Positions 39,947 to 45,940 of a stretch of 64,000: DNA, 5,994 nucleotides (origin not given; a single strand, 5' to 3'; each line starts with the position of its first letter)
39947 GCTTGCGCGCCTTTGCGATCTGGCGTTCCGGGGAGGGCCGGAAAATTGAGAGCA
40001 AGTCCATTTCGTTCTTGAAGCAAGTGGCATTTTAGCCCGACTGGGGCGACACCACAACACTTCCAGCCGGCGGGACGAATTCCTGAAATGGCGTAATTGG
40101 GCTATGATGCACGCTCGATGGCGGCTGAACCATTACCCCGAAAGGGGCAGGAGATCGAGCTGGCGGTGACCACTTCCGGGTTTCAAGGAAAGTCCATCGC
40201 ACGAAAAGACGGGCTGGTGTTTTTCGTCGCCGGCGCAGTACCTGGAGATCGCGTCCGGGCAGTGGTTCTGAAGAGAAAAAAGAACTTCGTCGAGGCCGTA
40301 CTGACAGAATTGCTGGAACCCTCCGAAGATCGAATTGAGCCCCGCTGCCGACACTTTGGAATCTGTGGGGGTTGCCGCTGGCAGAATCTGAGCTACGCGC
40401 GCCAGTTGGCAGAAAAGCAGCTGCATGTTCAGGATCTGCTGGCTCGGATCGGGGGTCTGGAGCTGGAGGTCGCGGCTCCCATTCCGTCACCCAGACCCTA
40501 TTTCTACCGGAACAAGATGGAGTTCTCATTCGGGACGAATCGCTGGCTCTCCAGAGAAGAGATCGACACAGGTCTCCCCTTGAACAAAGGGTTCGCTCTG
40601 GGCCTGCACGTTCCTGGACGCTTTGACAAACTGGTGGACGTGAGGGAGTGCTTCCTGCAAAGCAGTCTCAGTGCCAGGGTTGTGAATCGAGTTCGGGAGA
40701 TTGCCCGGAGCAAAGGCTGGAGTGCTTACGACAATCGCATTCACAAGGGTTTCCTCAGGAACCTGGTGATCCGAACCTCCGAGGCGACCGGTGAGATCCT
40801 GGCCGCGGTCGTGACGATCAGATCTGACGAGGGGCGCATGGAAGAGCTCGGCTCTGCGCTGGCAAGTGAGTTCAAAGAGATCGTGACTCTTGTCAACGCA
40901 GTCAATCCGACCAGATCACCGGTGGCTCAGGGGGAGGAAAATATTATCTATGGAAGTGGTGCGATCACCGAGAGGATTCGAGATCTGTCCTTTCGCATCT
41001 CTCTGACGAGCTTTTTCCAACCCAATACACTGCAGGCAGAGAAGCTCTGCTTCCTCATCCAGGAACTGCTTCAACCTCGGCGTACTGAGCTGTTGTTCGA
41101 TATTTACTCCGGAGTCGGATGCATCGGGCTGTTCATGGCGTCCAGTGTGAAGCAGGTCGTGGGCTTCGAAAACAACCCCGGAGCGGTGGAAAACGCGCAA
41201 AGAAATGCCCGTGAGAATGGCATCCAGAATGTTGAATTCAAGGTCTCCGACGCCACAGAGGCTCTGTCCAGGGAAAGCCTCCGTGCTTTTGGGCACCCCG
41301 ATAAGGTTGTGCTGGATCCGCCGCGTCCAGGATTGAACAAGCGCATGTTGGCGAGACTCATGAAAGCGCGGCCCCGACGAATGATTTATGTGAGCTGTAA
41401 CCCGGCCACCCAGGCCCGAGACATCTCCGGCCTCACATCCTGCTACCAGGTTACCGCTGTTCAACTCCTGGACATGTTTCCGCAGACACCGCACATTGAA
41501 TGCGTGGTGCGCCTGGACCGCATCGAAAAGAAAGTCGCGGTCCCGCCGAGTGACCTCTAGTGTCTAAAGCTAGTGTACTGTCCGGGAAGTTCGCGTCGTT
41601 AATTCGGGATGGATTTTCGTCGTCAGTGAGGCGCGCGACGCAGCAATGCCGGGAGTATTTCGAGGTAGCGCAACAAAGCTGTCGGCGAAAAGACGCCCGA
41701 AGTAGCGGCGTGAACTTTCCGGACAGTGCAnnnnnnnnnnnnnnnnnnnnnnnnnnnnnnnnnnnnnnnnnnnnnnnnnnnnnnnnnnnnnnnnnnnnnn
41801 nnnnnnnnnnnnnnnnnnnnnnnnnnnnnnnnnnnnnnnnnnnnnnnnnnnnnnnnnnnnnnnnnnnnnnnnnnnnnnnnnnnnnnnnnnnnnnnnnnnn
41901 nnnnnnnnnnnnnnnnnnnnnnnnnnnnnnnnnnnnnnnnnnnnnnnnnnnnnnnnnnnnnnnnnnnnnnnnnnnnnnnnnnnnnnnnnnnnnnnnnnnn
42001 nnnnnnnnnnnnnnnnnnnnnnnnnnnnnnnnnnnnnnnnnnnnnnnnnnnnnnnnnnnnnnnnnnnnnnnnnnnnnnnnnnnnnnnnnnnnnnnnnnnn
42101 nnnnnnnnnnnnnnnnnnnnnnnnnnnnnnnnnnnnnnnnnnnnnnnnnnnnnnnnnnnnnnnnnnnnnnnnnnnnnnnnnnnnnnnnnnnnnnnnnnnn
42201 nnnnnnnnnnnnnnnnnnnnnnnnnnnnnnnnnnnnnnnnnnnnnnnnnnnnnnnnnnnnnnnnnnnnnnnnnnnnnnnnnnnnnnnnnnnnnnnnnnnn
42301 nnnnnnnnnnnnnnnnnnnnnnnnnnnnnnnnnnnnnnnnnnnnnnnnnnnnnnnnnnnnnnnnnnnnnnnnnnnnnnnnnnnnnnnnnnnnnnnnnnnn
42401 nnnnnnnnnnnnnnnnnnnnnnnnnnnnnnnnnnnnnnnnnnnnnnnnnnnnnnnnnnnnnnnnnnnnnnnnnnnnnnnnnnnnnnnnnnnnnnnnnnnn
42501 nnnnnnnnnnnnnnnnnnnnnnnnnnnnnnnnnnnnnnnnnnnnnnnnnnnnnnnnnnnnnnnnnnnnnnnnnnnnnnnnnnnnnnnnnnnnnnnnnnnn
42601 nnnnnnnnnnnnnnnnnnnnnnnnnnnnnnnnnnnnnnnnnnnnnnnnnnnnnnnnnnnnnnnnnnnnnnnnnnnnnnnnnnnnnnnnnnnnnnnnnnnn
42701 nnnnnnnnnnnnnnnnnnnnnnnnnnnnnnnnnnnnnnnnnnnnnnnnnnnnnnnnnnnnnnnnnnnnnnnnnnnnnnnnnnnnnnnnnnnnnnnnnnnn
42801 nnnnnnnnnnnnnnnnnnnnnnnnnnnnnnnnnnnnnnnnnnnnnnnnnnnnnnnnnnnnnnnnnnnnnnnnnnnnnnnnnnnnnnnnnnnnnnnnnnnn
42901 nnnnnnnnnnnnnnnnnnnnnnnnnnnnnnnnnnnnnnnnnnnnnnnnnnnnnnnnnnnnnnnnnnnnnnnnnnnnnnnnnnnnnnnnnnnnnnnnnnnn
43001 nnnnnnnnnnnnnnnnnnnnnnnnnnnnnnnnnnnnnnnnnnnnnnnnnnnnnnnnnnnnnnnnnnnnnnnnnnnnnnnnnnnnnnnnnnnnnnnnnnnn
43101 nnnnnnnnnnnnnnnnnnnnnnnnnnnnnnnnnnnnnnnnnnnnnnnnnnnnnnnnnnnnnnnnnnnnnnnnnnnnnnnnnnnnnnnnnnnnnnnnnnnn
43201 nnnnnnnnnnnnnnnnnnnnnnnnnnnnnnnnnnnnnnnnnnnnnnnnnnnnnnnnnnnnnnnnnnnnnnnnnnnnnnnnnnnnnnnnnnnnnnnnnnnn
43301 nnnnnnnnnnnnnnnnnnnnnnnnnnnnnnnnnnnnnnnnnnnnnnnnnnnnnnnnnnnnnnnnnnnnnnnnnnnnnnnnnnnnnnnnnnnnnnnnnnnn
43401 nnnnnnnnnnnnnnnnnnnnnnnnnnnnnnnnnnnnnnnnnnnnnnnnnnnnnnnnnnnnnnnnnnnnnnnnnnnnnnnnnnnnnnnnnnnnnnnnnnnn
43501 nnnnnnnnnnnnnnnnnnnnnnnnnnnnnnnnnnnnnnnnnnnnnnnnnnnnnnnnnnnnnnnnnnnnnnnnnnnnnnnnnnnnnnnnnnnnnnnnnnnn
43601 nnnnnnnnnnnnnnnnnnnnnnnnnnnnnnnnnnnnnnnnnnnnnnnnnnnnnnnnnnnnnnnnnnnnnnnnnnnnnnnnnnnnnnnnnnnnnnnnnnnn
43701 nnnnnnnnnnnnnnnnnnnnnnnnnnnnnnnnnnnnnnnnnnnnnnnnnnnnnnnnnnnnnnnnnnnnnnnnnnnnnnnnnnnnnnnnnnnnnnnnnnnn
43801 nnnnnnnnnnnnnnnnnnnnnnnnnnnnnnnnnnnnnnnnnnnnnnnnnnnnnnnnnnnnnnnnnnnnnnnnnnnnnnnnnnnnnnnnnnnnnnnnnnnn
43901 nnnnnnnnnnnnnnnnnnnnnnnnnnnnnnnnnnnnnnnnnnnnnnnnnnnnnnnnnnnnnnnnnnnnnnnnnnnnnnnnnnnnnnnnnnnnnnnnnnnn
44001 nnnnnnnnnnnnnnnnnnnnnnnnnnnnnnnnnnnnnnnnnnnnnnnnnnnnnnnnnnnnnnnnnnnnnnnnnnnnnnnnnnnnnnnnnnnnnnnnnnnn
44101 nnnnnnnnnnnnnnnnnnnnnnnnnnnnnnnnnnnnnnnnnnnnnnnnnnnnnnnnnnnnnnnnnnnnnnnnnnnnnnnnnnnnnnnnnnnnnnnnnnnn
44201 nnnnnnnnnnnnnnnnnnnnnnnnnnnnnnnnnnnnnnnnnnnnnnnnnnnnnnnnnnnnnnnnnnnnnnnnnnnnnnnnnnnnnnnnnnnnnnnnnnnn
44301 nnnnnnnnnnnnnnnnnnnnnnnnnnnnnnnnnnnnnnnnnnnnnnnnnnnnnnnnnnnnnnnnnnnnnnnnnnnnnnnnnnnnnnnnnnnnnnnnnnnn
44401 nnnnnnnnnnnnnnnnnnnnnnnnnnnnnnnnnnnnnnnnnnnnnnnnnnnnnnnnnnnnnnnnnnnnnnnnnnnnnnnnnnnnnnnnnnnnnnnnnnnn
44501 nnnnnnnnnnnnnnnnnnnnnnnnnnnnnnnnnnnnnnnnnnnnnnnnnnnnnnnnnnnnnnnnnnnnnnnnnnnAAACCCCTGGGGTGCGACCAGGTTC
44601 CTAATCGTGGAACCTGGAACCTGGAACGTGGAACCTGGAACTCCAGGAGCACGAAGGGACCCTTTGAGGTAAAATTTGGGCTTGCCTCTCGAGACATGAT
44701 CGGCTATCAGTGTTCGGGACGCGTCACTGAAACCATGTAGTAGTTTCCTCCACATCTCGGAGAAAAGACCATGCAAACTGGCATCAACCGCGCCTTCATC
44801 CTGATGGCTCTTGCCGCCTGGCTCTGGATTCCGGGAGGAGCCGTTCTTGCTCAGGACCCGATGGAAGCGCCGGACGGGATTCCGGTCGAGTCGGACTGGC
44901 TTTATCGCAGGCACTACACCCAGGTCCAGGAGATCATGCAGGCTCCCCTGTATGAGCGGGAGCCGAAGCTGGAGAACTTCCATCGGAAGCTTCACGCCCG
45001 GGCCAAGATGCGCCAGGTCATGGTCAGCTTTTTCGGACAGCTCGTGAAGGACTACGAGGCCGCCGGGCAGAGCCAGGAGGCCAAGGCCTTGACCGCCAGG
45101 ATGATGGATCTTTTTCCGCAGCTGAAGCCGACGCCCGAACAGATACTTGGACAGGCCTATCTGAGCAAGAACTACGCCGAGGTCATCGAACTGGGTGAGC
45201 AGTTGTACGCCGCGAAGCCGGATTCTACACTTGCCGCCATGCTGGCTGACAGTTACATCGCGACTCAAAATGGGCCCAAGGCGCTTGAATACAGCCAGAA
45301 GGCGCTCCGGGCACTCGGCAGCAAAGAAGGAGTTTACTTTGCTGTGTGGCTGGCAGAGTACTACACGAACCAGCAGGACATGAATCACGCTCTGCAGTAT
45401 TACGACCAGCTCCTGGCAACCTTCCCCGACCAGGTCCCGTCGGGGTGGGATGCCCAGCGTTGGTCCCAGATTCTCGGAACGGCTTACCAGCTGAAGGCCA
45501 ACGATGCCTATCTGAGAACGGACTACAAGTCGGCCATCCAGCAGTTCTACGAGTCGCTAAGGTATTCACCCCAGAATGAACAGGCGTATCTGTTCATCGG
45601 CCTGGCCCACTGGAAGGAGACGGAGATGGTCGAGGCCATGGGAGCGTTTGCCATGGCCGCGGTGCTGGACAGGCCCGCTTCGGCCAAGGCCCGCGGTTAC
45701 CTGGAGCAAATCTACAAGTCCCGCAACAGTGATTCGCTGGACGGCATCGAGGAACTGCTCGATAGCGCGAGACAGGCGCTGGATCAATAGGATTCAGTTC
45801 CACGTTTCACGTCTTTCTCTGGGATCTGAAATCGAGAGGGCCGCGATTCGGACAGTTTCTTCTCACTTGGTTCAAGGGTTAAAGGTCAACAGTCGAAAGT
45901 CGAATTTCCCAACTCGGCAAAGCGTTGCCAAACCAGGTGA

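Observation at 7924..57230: Heptanucleotide tandem arrays fill most intergenic gaps and butt against start and stop codons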

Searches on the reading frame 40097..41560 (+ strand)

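Call 54: search_protein_families(library=pfam, proteins=[window:40097-41560:+], max_evalue=0.0001)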
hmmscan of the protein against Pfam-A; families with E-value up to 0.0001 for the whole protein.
window:40097-41560:+ (487 aa): 6 families
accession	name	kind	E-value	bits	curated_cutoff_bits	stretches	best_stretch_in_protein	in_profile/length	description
PF05958.17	tRNA_U5-meth_tr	-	2.8e-25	89.6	23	1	295-475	168-356/357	tRNA (Uracil-5-)-methyltransferase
PF13847.12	Methyltransf_31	-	7.5e-08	32.6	27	1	335-391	9-67/145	Methyltransferase domain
PF05175.20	MTS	-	2.8e-07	30.8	23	1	319-395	22-99/170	Methyltransferase small domain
PF01938.26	TRAM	-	1.5e-05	25.2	21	1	16-69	4-60/61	TRAM domain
PF13649.12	Methyltransf_25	-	3.3e-05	24.9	27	1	335-389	3-58/97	Methyltransferase domain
PF09445.16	Methyltransf_15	-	4.6e-05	23.5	22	1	331-413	2-84/165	RNA cap guanine-N2 methyltransferase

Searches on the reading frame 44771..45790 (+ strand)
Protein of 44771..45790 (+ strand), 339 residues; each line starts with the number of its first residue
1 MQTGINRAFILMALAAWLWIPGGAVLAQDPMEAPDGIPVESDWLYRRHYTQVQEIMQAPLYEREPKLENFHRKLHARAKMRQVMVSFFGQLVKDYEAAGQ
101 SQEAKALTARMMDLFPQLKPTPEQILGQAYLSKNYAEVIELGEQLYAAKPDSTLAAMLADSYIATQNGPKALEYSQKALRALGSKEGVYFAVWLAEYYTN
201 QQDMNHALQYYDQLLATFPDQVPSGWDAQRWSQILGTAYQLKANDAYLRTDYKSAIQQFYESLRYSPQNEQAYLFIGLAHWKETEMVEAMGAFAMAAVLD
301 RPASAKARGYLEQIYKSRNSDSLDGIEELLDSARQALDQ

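Call 35: find_encoding_contigs(protein=window:44771-45790:+, flank=4000, max_places=10)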
Protein window:44771-45790:+ (339 aa): no gene with exactly this product is on record in the collection.

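Call 45: search_protein_families(library=pfam, proteins=[window:44771-45790:+], max_evalue=0.00001)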
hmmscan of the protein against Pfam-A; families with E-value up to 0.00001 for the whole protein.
window:44771-45790:+ (339 aa): 2 families
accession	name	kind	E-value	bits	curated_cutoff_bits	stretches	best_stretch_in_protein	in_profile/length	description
PF14559.12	TPR_19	-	8.4e-08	32.9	25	0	132-174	4-47/68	Tetratricopeptide repeat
PF13432.12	TPR_16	-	3.4e-06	27.8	32.7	0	242-299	3-60/65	Tetratricopeptide repeat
